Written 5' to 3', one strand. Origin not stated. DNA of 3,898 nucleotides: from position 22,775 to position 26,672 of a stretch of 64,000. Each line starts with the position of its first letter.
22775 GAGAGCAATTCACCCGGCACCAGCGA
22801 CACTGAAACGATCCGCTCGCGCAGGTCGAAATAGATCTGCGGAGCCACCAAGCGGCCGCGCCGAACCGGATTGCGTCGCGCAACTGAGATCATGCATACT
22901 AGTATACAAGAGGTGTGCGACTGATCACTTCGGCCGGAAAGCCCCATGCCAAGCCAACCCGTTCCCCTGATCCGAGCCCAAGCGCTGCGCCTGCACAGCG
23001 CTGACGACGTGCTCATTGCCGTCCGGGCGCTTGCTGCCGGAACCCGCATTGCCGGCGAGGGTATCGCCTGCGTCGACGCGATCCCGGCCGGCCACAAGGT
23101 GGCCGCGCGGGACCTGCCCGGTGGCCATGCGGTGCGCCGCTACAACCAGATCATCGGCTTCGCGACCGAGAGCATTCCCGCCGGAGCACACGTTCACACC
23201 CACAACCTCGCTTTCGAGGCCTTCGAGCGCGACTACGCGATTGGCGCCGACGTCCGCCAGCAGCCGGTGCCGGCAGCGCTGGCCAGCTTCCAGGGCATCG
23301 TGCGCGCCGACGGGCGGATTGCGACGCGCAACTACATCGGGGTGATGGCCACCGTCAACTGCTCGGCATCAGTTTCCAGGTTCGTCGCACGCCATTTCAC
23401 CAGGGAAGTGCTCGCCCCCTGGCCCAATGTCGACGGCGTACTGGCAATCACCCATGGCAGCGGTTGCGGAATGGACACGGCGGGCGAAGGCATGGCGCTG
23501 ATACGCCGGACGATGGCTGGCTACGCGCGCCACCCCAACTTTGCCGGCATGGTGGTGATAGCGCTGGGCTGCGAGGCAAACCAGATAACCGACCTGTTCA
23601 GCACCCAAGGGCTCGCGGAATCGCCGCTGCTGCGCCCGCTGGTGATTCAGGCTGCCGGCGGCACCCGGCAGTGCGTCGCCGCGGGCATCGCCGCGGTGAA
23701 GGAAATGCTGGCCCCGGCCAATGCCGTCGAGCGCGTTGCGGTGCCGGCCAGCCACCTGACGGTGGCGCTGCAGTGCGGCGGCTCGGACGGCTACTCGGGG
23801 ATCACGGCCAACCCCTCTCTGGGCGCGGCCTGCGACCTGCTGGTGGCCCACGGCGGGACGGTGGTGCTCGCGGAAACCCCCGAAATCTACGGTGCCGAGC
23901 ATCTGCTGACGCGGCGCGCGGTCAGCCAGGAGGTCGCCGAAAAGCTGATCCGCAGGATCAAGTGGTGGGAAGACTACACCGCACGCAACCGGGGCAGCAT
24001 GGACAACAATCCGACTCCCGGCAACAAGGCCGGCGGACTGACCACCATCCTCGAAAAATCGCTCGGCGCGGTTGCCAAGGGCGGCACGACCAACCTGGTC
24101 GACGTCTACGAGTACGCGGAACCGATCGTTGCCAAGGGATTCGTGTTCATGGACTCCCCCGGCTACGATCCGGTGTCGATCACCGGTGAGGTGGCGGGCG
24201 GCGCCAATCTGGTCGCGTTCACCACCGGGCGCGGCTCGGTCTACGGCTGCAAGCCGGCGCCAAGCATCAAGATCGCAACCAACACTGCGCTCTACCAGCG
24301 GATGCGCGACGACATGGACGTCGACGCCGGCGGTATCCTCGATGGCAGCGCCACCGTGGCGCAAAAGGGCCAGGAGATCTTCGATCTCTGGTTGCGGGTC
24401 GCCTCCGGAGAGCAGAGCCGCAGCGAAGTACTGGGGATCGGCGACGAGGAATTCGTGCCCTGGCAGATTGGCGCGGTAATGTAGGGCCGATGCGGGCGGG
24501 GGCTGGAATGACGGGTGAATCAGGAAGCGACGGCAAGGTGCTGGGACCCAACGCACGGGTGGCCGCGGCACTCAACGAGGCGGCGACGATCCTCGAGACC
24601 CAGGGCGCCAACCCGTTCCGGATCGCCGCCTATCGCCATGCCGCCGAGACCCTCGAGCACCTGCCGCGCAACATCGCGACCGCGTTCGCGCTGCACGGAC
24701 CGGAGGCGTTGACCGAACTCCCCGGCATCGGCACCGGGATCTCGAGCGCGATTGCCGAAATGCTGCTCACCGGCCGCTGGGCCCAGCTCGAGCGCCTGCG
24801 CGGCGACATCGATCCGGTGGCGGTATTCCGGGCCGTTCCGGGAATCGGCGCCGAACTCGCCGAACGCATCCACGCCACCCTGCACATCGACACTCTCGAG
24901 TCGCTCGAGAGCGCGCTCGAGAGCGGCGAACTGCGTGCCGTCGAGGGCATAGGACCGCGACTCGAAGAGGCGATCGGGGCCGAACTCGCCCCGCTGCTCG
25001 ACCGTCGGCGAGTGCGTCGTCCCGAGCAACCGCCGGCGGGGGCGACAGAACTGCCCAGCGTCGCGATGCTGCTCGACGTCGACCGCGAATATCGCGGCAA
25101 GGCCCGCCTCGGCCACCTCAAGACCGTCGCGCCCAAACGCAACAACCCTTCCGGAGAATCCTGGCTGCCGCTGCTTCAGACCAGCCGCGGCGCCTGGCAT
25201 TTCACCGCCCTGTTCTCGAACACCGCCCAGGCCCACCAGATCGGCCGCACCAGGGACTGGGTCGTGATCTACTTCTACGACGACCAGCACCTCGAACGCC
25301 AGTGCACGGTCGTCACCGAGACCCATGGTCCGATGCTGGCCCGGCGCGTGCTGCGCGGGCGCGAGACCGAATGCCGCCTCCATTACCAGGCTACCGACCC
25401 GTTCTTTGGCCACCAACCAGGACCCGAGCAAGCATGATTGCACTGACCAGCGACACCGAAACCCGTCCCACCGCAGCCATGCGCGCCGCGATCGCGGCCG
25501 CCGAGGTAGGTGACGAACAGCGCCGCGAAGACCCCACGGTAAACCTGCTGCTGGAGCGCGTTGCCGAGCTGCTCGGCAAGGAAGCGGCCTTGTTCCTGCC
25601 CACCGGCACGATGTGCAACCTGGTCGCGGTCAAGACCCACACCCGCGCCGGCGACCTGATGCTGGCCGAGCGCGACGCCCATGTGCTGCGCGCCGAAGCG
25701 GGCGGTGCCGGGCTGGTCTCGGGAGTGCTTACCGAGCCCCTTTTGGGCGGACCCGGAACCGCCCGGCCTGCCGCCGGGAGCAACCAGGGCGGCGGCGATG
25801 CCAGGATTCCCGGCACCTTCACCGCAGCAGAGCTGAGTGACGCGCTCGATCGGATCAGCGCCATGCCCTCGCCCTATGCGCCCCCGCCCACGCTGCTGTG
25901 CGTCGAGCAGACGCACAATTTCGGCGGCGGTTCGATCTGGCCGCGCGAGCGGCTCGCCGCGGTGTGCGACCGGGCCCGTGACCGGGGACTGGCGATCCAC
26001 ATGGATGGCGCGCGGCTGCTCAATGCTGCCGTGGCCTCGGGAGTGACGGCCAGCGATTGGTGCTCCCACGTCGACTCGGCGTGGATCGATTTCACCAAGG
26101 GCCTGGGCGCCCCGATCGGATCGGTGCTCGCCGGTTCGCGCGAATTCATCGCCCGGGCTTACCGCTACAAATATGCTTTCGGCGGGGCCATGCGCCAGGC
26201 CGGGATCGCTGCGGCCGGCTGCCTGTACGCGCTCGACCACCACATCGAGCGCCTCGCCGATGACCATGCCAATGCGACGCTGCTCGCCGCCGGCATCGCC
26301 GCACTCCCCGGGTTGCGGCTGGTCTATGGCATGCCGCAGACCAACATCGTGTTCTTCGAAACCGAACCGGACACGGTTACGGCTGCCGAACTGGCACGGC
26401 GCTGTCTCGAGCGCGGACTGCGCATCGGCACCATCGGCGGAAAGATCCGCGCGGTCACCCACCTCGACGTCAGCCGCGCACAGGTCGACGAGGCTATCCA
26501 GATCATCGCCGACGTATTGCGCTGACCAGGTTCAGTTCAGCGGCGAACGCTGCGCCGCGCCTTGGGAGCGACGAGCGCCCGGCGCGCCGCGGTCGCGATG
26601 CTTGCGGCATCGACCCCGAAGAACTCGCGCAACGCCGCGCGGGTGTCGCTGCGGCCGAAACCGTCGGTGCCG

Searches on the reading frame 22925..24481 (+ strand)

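Call 89: search_protein_families(library=pfam, proteins=[window:22925-24481:+], max_evalue=0.00001)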
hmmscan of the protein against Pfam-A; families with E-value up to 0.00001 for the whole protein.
window:22925-24481:+ (519 aa): 3 families
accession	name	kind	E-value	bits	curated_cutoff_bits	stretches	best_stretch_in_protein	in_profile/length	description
PF20629.2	GD_AH_C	-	6.2e-104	347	26.8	1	275-517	1-241/242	D-galactarate/Altronate dehydratase, C-terminal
PF04295.18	GD_AH_second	-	3e-40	137.9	27.3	1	124-266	1-136/136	D-galactarate dehydratase/Altronate hydrolase, second domain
PF08666.17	SAF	-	4.8e-13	49.9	21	1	27-95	1-62/63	SAF domain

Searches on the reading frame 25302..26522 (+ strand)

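Call 92: search_protein_families(library=pfam, proteins=[window:25302-26522:+], max_evalue=0.00001)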
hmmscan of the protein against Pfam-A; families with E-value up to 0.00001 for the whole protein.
window:25302-26522:+ (407 aa): 1 family
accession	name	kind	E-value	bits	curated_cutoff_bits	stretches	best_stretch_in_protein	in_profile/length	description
PF01212.27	Beta_elim_lyase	-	4.2e-83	279.4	27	1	48-351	2-284/288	Beta-eliminating lyase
